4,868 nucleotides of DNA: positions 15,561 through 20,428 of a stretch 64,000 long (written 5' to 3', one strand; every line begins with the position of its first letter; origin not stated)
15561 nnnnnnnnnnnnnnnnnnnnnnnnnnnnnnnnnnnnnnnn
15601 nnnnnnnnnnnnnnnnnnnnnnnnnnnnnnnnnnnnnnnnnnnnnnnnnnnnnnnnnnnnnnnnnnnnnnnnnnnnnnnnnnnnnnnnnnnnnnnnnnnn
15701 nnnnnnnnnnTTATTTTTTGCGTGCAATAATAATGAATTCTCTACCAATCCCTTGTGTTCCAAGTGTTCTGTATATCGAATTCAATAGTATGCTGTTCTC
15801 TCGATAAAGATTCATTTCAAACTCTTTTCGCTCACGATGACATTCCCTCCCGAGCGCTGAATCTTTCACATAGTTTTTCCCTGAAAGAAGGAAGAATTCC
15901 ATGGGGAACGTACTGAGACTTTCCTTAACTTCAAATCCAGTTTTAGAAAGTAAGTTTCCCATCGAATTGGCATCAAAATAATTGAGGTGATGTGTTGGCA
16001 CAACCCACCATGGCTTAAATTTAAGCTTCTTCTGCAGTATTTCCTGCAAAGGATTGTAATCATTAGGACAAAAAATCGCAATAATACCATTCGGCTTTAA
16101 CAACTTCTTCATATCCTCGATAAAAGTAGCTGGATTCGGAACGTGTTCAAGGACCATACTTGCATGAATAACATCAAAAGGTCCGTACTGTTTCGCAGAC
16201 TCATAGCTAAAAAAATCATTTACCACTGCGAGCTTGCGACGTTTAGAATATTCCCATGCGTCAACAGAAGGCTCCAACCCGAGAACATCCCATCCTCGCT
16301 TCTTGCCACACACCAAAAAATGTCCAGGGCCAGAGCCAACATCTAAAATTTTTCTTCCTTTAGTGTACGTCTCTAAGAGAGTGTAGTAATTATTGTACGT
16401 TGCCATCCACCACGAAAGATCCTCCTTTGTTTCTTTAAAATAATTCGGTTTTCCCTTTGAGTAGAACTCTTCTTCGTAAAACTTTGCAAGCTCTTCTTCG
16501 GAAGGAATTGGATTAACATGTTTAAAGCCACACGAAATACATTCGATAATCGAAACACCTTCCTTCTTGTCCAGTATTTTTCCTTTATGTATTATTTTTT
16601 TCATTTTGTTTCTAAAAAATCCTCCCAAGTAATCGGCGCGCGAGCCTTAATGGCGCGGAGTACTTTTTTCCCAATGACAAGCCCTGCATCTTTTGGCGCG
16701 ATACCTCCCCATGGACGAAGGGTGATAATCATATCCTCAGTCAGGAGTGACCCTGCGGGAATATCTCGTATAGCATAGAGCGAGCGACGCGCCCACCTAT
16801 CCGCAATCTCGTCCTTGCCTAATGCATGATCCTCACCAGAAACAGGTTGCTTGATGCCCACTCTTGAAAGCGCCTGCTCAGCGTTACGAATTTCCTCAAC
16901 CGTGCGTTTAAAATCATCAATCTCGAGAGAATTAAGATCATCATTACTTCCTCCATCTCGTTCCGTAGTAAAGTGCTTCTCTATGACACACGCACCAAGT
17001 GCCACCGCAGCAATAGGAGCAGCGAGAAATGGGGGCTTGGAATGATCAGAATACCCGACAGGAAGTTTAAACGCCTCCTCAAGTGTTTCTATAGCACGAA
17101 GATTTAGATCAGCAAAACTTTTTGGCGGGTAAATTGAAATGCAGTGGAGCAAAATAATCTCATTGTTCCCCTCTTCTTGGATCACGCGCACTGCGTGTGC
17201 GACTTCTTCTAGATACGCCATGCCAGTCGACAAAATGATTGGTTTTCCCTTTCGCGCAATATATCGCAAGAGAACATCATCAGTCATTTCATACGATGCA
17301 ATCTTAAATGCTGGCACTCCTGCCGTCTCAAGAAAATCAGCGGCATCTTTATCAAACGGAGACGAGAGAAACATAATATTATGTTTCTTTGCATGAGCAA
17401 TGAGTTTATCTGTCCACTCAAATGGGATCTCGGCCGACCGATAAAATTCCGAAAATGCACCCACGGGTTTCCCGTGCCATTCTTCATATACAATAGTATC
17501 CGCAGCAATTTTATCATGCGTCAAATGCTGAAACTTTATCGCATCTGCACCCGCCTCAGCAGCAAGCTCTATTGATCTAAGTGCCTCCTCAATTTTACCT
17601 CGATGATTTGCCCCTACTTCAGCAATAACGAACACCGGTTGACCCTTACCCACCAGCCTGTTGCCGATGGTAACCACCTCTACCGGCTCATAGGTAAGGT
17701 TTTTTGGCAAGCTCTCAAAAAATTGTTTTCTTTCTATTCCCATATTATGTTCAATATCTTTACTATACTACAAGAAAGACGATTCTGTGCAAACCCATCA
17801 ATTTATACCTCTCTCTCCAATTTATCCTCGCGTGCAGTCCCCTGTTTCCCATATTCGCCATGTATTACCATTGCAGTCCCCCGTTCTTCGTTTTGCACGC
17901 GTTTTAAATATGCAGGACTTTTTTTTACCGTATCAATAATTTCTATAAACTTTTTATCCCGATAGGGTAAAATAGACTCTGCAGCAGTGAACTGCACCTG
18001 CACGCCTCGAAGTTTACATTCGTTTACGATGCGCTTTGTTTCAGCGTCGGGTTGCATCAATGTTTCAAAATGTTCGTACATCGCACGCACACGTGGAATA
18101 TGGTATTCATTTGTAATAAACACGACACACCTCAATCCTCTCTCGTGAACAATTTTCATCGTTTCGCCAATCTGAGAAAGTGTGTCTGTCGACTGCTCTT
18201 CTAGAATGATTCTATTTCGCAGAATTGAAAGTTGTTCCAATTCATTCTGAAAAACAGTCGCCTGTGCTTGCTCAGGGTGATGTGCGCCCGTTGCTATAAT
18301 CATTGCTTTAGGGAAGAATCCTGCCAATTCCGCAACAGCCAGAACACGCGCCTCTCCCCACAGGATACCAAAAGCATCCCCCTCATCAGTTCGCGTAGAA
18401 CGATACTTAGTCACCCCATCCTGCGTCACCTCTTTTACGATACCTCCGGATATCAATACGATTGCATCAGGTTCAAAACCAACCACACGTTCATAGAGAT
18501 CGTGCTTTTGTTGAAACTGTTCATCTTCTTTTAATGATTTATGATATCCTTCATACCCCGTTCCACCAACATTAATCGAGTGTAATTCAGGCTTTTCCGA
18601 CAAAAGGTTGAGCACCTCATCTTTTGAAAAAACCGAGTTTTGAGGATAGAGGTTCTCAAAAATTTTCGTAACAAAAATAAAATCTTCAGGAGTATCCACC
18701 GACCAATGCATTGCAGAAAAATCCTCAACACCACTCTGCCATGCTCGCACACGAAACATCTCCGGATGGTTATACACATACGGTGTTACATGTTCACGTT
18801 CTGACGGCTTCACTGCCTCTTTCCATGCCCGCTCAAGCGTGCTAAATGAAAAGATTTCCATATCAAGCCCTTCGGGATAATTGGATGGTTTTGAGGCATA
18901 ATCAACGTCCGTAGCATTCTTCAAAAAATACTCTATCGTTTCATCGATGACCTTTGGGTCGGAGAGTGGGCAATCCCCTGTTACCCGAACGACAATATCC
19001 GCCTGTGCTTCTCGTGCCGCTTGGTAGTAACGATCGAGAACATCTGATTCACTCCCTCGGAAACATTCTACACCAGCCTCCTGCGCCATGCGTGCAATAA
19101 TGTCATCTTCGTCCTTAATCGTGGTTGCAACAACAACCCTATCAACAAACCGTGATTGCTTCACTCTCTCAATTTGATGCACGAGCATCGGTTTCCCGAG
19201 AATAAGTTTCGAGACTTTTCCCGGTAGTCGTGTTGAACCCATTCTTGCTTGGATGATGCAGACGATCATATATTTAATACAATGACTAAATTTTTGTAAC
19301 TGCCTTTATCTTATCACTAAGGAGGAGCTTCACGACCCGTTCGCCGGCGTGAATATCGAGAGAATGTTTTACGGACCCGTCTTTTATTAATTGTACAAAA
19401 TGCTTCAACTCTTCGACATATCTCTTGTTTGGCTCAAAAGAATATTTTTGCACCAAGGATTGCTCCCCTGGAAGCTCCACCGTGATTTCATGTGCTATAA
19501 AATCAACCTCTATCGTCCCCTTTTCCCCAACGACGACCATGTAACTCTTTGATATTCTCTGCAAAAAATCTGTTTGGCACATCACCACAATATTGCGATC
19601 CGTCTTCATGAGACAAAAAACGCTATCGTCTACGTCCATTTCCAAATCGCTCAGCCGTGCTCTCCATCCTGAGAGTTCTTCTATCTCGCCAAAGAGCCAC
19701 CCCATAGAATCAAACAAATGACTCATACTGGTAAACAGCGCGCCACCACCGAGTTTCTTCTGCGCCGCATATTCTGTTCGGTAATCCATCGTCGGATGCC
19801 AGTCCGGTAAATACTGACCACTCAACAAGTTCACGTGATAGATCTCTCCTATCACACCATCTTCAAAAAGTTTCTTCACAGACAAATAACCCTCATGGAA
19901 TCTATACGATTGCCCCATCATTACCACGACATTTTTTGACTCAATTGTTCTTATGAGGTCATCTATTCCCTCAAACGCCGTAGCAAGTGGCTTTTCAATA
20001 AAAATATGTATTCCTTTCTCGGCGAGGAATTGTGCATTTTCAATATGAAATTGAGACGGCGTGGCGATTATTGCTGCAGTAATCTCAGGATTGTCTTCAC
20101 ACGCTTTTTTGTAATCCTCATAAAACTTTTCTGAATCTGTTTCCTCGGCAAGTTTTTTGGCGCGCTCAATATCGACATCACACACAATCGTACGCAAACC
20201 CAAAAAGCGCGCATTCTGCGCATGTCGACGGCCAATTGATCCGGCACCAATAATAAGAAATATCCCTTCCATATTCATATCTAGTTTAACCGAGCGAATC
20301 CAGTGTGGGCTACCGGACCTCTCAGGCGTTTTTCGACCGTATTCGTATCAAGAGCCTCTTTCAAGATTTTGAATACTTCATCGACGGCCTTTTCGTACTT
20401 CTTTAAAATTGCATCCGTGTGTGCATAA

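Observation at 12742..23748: Pseudaminic-acid-like nonulosonic acid pathway extended by an unusual tailoring set (GAPDH-family dehydrogenase, ATP-grasp ligase, HAD phosphatase, methyltransferase, class III aminotransferase, Gfo/Idh/MocA oxidoreductase)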

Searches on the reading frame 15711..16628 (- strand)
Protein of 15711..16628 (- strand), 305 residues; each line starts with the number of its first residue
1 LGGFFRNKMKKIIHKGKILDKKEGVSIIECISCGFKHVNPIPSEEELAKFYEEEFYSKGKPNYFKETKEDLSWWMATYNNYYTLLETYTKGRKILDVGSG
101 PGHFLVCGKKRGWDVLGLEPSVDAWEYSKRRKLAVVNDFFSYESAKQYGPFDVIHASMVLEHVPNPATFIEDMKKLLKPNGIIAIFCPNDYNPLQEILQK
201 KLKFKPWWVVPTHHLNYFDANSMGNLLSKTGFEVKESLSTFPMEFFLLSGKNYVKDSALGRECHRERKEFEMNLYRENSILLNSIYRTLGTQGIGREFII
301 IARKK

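Call 3: search_protein_families(library=pfam, proteins=[window:15711-16628:-])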
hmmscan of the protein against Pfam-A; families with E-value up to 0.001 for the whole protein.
window:15711-16628:- (305 aa): 8 families
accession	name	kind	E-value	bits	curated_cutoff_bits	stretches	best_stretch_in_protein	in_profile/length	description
PF13489.12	Methyltransf_23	-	9e-26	91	27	1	88-235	20-162/164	Methyltransferase domain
PF08242.18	Methyltransf_12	-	2.7e-12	47.7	30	1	95-183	1-98/98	Methyltransferase domain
PF08241.18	Methyltransf_11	-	9.2e-12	45.9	21.2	1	95-185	1-95/95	Methyltransferase domain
PF13847.12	Methyltransf_31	-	4.9e-11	43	27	1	90-209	3-131/145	Methyltransferase domain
PF13649.12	Methyltransf_25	-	5.1e-09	37.1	27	1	94-181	1-97/97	Methyltransferase domain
PF07021.18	MetW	-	0.00052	20.1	21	0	81-177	4-102/193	Methionine biosynthesis protein MetW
PF05219.18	DREV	-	0.00062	19.4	26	1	90-235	94-236/265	DREV methyltransferase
PF11968.14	Bmt2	-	0.00065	20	20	0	138-253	93-197/221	25S rRNA (adenine(2142)-N(1))-methyltransferase, Bmt2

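Call 4: search_protein_families(library=ncbifam, proteins=[window:15711-16628:-])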
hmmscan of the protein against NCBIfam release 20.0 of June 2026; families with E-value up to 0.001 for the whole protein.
window:15711-16628:- (305 aa): 8 families
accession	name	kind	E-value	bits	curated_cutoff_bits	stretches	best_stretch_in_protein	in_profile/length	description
TIGR01983.1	UbiG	equivalog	6.3e-11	42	102.95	1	86-186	45-152/228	bifunctional 2-polyprenyl-6-hydroxyphenol methylase/3-demethylubiquinol 3-O-methyltransferase UbiG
TIGR02072.1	BioC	equivalog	4.7e-08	33.1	184.95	1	85-245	27-185/244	malonyl-ACP O-methyltransferase BioC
NF045667.1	MTase_DVU1556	equivalog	2.1e-07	30.7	155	1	88-185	20-119/213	DVU_1556 family methyltransferase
TIGR04345.1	ovoA_Cterm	equivalog_domain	1.1e-06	28.3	170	1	146-192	130-176/242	putative 4-mercaptohistidine N1-methyltransferase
NF043040.1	corrin_prot_MT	hypoth_equivalog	6.3e-06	25.8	180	1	83-186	33-148/216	corrinoid protein-associated methyltransferase CpaM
TIGR00452.1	TIGR00452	equivalog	3.8e-05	22.7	275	1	90-182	117-216/316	tRNA 5-methoxyuridine(34)/uridine 5-oxyacetic acid(34) synthase CmoB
NF011650.0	PRK15068.1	equivalog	0.00034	19.6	209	1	89-183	121-223/324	tRNA 5-methoxyuridine(34)/uridine 5-oxyacetic acid(34) synthase CmoB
NF002463.0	PRK01683.1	equivalog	0.0005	19.7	297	1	90-192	31-135/258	trans-aconitate 2-methyltransferase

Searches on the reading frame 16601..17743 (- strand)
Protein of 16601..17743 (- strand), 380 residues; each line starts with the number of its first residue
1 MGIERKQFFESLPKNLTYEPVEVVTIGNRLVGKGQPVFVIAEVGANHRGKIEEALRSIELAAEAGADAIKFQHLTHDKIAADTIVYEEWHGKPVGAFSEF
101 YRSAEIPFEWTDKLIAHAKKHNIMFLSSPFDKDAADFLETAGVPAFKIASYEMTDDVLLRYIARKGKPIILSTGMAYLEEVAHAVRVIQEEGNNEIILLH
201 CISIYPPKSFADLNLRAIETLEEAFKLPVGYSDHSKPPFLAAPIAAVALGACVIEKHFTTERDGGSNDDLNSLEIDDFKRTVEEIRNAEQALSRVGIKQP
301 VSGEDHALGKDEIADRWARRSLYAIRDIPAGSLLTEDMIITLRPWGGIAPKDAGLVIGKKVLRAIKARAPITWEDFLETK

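Call 3: search_protein_families(library=pfam, proteins=[window:16601-17743:-])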
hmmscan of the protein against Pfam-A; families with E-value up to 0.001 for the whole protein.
window:16601-17743:- (380 aa): 2 families
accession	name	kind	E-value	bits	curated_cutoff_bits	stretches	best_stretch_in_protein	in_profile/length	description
PF03102.20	NeuB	-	4.2e-79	265.8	22.1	1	58-293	2-237/241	NeuB family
PF08666.17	SAF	-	9.6e-12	45.7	21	1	319-376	1-62/63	SAF domain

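Call 4: search_protein_families(library=ncbifam, proteins=[window:16601-17743:-])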
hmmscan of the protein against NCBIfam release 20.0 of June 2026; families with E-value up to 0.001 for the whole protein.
window:16601-17743:- (380 aa): 6 families
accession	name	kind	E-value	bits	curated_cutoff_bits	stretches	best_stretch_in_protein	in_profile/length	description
TIGR03586.1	PseI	equivalog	5.4e-94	315.1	340.25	1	37-370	2-326/327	pseudaminic acid synthase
TIGR03569.1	NeuB_NnaB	equivalog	2.2e-87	293.2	399.65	1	37-367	1-325/329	N-acetylneuraminate synthase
NF006421.0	PRK08673.1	subfamily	3.9e-09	36.2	335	1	130-293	166-334/338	3-deoxy-7-phosphoheptulonate synthase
TIGR01361.1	DAHP_synth_Bsub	equivalog_domain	2.8e-08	33.4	267.75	1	143-286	109-258/260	3-deoxy-7-phosphoheptulonate synthase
NF009239.0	PRK12595.1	equivalog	2.9e-08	33.1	279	1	142-292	201-357/360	bifunctional 3-deoxy-7-phosphoheptulonate synthase/chorismate mutase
NF009933.0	PRK13396.1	subfamily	1.6e-05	24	486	1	133-296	174-345/352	3-deoxy-7-phosphoheptulonate synthase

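Call 48: search_solved_structures(query=window:16601-17743:-, max_evalue=1e-10)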
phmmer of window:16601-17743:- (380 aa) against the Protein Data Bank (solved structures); distinct sequences matched with E-value up to 1e-10: 8.
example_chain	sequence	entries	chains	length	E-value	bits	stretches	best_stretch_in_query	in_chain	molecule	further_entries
1vli_A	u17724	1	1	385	4.7e-65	223.4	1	24-377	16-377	Spore coat polysaccharide biosynthesis protein spsE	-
8h2c_A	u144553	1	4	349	2.1e-63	218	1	34-371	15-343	Pseudaminic acid synthase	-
6ncs_A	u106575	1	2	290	5.4e-41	144.2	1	22-294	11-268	N-acetylneuraminic acid (Sialic acid) synthetase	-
1xuu_A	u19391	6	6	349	5.6e-41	144.2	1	25-360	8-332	polysialic acid capsule biosynthesis protein SiaC | N-acetylneuraminate synthase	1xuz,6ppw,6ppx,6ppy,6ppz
4ipj_A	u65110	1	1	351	1.4e-40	142.9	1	25-359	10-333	Polysialic acid capsule biosynthesis protein SiaC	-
4ipi_A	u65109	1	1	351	3.2e-40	141.7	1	25-359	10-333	Polysialic acid capsule biosynthesis protein SiaC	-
2wqp_A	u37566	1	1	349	1.4e-39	139.6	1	25-360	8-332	POLYSIALIC ACID CAPSULE BIOSYNTHESIS PROTEIN SIAC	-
3g8r_A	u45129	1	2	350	1.2e-31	113.5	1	35-340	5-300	Probable spore coat polysaccharide biosynthesis protein E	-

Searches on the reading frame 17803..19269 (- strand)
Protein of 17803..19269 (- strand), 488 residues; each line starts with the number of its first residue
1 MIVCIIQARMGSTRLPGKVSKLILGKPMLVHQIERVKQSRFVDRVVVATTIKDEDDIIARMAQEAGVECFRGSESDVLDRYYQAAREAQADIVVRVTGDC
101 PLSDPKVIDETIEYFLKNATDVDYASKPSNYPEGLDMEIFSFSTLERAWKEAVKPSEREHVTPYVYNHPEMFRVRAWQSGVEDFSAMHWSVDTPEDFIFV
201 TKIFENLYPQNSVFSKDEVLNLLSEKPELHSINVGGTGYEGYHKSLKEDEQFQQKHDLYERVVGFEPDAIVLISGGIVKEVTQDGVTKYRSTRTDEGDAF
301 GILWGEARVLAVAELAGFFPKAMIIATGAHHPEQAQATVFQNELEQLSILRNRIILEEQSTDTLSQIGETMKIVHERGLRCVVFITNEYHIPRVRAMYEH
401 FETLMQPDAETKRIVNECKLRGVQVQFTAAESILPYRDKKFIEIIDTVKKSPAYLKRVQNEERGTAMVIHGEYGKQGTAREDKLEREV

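Call 3: search_protein_families(library=pfam, proteins=[window:17803-19269:-])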
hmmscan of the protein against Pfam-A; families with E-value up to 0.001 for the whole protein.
window:17803-19269:- (488 aa): 3 families
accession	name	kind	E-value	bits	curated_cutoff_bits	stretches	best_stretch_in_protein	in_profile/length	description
PF02348.25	CTP_transf_3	-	5.3e-39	134.7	22.6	1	3-226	1-199/217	Cytidylyltransferase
PF02698.23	DUF218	-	2.6e-13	50.5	27.6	1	304-405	12-105/133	DUF218 domain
PF12804.13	NTP_transf_3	-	2e-06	28.5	27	1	9-133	11-129/160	MobA-like NTP transferase domain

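Call 4: search_protein_families(library=ncbifam, proteins=[window:17803-19269:-])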
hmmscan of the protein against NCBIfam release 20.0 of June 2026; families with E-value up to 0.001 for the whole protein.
window:17803-19269:- (488 aa): 7 families
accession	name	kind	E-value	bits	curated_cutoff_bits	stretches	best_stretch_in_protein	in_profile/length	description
NF009905.0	PRK13368.1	subfamily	1.1e-22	80.6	255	1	2-119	3-118/243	3-deoxy-manno-octulosonate cytidylyltransferase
NF003952.0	PRK05450.1-5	subfamily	7.7e-22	77.6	193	1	2-120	3-121/250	3-deoxy-manno-octulosonate cytidylyltransferase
NF003950.0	PRK05450.1-3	subfamily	6e-17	61.8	234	1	3-123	4-124/248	3-deoxy-manno-octulosonate cytidylyltransferase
NF003948.0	PRK05450.1-1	equivalog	9e-17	61.1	281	1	3-122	7-127/248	3-deoxy-manno-octulosonate cytidylyltransferase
TIGR00466.1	kdsB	equivalog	1.4e-13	50.8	155.2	1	3-117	4-118/241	3-deoxy-manno-octulosonate cytidylyltransferase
TIGR03584.1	PseF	equivalog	4.4e-11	42.8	205.7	1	3-69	1-63/222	pseudaminic acid cytidylyltransferase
TIGR03310.1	matur_MocA_YgfJ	equivalog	0.00054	20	186.45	0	5-120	3-120/188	molybdenum cofactor cytidylyltransferase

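Call 49: search_solved_structures(query=window:17803-19269:-, max_evalue=0.001)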
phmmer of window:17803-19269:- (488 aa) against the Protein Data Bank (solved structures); distinct sequences matched with E-value up to 0.001: 14.
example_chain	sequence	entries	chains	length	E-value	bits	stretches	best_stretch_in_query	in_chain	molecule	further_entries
6oew_A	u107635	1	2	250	5.1e-40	140.9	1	4-227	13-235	Cytidylyltransferase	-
8ees_A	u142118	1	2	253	8.3e-12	47.9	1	4-119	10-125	3-deoxy-manno-octulosonate cytidylyltransferase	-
3jtj_A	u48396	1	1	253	3.2e-11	46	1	3-112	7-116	3-deoxy-manno-octulosonate cytidylyltransferase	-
1vh1_A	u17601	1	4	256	7.1e-10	41.5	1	3-113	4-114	3-deoxy-manno-octulosonate cytidylyltransferase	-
3k8d_A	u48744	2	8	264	8e-10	41.4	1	3-113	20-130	3-deoxy-manno-octulosonate cytidylyltransferase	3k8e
1gq9_A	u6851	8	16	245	1.7e-09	40.3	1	3-112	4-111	3-DEOXY-MANNO-OCTULOSONATE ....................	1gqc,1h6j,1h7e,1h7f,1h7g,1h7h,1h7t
1vh3_A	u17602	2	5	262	1.6e-08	37.1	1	4-117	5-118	3-deoxy-manno-octulosonate cytidylyltransferase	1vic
3duv_A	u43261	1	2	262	1.6e-08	37.1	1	4-117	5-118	3-deoxy-manno-octulosonate cytidylyltransferase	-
4xwi_A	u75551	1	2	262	1.2e-07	34.2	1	4-112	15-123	3-deoxy-manno-octulosonate cytidylyltransferase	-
3oam_A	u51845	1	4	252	1.8e-06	30.3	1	4-112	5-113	3-deoxy-manno-octulosonate cytidylyltransferase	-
4fcu_A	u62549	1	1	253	2e-06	30.2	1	4-113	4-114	3-deoxy-manno-octulosonate cytidylyltransferase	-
3pol_A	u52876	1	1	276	2.4e-06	29.9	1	4-113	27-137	3-deoxy-manno-octulosonate cytidylyltransferase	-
3tqd_A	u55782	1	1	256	2.7e-06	29.7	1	5-113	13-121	3-deoxy-manno-octulosonate cytidylyltransferase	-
2y6p_A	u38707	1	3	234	0.00017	23.8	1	4-103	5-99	3-DEOXY-MANNO-OCTULOSONATE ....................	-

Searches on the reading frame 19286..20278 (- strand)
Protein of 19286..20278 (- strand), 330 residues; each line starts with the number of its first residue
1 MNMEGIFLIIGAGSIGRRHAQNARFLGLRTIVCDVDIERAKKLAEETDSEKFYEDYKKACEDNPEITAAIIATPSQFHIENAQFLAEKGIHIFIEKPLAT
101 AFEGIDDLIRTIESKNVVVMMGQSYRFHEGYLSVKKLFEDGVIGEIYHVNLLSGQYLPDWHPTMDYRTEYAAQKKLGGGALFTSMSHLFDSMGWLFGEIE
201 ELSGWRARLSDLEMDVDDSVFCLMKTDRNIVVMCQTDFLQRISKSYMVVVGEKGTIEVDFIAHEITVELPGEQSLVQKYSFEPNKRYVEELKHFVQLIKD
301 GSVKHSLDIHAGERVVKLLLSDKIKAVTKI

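Call 3: search_protein_families(library=pfam, proteins=[window:19286-20278:-])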
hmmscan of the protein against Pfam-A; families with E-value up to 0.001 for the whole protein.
window:19286-20278:- (330 aa): 4 families
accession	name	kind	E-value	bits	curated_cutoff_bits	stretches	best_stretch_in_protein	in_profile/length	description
PF01408.29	GFO_IDH_MocA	-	3.5e-22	79.8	24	1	7-122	3-119/120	Oxidoreductase family, NAD-binding Rossmann fold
PF22725.1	GFO_IDH_MocA_C3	-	6.7e-21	75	27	1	131-257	1-124/124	GFO/IDH/MocA C-terminal domain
PF02894.22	GFO_IDH_MocA_C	-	3.5e-10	40.5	22.9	1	135-274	1-146/218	Oxidoreductase family, C-terminal alpha/beta domain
PF02826.25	2-Hacid_dh_C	-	0.00074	19.4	25.1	0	8-87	40-116/178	D-isomer specific 2-hydroxyacid dehydrogenase, NAD binding domain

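Call 4: search_protein_families(library=ncbifam, proteins=[window:19286-20278:-])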
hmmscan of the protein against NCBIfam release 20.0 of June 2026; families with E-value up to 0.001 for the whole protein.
window:19286-20278:- (330 aa): 9 families
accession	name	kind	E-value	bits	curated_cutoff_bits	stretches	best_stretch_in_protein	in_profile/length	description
TIGR04380.1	myo_inos_iolG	equivalog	4.2e-34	117.9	355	1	9-315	6-312/330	inositol 2-dehydrogenase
NF040723.1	UDP-GlcNAcDh_Arch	equivalog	2.9e-26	92.7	450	2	9-149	5-144/302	UDP-N-acetylglucosamine 3-dehydrogenase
NF052479.1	LevoglcsnDh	equivalog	1.2e-22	80.1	650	1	23-204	32-210/386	levoglucosan dehydrogenase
NF052679.1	InsChiInosDhIolG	equivalog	4.9e-14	52.1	540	1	8-296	6-289/343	bifunctional inositol 2-dehydrogenase/D-chiro-inositol 1-dehydrogenase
NF041392.1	XylDh_Gfo6_Halo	equivalog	5.3e-14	51.8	350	1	29-301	44-318/350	D-xylose 1-dehydrogenase Gfo6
NF058561.1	BT_2158_fam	equivalog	7.3e-14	51.2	750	1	10-153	41-184/487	glycoside 3-dehydrogenase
NF008607.0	PRK11579.1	subfamily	5e-13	48.7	330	1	52-254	52-245/346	oxidoreductase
NF007574.0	PRK10206.1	equivalog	4.9e-12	45.6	352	1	52-256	53-245/345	oxidoreductase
NF058563.1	BT_2159_fam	equivalog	2.1e-06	27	650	1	9-148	5-145/350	disaccharide 3-dehydrogenase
